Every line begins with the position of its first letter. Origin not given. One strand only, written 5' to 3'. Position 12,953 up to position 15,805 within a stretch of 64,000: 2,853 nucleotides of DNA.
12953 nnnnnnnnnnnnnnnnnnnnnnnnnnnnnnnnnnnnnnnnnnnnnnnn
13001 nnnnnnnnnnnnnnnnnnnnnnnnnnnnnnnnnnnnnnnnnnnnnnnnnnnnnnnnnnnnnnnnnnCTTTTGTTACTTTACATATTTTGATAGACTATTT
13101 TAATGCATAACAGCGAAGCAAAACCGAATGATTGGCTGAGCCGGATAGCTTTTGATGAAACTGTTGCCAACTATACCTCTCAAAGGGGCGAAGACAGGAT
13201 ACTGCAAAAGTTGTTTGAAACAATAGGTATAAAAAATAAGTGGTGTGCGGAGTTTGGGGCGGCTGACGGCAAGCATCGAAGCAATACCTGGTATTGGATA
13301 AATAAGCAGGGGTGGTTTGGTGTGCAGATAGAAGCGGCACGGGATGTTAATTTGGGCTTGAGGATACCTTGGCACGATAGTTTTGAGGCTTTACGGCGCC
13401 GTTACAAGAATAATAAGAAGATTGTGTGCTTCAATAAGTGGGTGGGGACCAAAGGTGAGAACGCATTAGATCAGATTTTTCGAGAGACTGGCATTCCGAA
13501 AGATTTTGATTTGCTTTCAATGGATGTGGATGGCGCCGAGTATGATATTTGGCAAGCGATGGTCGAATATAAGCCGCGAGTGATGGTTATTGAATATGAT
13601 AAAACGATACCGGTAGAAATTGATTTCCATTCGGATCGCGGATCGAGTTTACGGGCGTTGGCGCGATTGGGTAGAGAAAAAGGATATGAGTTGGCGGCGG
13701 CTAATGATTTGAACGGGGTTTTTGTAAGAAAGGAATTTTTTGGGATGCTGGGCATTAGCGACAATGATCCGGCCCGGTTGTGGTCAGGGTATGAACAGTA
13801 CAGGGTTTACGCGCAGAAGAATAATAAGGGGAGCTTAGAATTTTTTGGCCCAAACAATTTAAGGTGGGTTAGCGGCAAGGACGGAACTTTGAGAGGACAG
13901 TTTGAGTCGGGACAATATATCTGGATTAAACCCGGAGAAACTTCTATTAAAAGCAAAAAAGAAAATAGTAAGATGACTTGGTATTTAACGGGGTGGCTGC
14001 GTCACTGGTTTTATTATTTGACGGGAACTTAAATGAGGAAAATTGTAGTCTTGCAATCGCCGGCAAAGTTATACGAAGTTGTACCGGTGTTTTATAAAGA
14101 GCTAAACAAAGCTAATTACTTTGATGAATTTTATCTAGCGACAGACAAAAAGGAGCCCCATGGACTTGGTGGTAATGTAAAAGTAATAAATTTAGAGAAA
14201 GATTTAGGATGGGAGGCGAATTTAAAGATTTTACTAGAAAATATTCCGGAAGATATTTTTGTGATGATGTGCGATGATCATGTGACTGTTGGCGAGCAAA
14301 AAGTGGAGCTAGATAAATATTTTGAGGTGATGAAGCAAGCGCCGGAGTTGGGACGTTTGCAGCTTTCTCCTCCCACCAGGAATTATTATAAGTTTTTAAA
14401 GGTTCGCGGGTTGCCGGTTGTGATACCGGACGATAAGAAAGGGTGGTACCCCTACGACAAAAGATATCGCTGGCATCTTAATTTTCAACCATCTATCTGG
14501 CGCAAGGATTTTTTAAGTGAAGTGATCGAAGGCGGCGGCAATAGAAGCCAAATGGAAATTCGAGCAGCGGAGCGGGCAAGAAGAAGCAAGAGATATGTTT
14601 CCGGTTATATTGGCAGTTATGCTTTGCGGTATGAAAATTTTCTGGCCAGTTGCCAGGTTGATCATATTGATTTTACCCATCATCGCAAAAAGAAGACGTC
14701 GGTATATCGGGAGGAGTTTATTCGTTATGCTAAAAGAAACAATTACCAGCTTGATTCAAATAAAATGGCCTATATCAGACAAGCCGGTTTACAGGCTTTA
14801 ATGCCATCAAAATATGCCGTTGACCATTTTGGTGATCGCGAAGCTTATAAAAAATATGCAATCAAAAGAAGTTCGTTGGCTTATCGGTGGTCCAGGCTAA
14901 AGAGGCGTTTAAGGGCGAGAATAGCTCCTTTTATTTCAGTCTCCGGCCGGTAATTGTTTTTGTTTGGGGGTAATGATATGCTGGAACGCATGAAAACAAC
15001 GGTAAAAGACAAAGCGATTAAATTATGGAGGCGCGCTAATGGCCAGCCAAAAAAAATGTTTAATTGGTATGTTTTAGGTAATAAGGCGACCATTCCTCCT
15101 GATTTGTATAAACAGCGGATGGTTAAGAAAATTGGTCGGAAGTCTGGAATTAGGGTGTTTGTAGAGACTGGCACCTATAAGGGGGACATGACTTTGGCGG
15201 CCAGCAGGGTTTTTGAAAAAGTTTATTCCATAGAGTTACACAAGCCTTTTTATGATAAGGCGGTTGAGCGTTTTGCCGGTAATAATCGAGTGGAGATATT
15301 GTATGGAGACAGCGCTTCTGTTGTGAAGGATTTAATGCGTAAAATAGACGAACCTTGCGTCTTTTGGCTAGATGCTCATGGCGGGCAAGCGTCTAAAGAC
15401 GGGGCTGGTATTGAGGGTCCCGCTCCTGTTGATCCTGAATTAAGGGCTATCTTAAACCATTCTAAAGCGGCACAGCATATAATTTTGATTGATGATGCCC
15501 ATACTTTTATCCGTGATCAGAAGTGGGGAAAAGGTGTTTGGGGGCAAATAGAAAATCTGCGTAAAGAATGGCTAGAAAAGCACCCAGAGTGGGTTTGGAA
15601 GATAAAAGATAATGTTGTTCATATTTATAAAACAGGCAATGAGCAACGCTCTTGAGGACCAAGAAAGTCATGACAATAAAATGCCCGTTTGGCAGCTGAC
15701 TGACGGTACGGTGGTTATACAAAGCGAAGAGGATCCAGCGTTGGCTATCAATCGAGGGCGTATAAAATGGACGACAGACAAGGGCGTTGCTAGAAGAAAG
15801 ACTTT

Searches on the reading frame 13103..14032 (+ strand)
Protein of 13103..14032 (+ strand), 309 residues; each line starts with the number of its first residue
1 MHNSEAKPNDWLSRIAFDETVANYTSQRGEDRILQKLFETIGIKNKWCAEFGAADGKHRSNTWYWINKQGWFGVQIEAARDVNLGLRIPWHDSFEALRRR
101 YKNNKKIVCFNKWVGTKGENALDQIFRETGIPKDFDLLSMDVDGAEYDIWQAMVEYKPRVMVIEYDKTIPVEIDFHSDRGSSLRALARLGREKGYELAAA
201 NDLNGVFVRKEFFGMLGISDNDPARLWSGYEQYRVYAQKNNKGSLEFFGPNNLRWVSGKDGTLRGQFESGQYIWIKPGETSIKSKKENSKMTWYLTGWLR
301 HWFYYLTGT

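Call 8: search_protein_families(library=pfam, proteins=[window:13103-14032:+], max_evalue=0.001)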
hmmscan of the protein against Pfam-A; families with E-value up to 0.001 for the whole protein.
window:13103-14032:+ (309 aa): 1 family
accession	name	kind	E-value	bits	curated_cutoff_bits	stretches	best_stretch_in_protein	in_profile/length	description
PF05050.19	Methyltransf_21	-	2.5e-05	24.9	22.7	1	121-195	101-171/173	Methyltransferase FkbM domain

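Call 59: search_protein_families(library=pfam, proteins=[window:13103-14032:+], max_evalue=5)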
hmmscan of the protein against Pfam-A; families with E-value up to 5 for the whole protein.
window:13103-14032:+ (309 aa): 2 families
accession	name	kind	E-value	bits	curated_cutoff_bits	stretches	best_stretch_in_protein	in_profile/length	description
PF05050.19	Methyltransf_21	-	2.5e-05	24.9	22.7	1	121-195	101-171/173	Methyltransferase FkbM domain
PF13519.12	VWA_2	-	0.17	12.9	27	1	159-200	39-81/107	von Willebrand factor type A domain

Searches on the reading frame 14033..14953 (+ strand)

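Call 8: search_protein_families(library=pfam, proteins=[window:14033-14953:+], max_evalue=0.001)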
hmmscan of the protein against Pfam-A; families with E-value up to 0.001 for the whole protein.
window:14033-14953:+ (306 aa): 0 families

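Call 59: search_protein_families(library=pfam, proteins=[window:14033-14953:+], max_evalue=5)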
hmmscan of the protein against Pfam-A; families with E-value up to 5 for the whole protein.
window:14033-14953:+ (306 aa): 3 families
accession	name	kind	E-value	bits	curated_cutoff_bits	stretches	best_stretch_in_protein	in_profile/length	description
PF00535.33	Glycos_transf_2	-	0.095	13.1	23.3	1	45-92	51-97/168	Glycosyl transferase family 2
PF24841.1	DUF7719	-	0.18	12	25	1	94-109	23-38/69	Domain of unknown function (DUF7719)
PF24048.1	LRR_NXF1-5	-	0.18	11.8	30.5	1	54-115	36-91/142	NXF1/2/3/5 leucine-rich repeat domain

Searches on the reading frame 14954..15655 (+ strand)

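Call 8: search_protein_families(library=pfam, proteins=[window:14954-15655:+], max_evalue=0.001)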
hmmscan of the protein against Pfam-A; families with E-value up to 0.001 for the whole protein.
window:14954-15655:+ (233 aa): 0 families

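Call 59: search_protein_families(library=pfam, proteins=[window:14954-15655:+], max_evalue=5)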
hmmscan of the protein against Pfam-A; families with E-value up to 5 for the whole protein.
window:14954-15655:+ (233 aa): 3 families
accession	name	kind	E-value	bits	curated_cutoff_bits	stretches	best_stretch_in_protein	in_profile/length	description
PF00004.35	AAA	-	0.017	16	21.2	1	162-189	45-73/131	ATPase family associated with various cellular activities (AAA)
PF13578.12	Methyltransf_24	-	0.17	13.2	26.3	1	70-141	1-76/105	Methyltransferase domain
PF07533.21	BRK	-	0.38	10.9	23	1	204-215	30-41/44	BRK domain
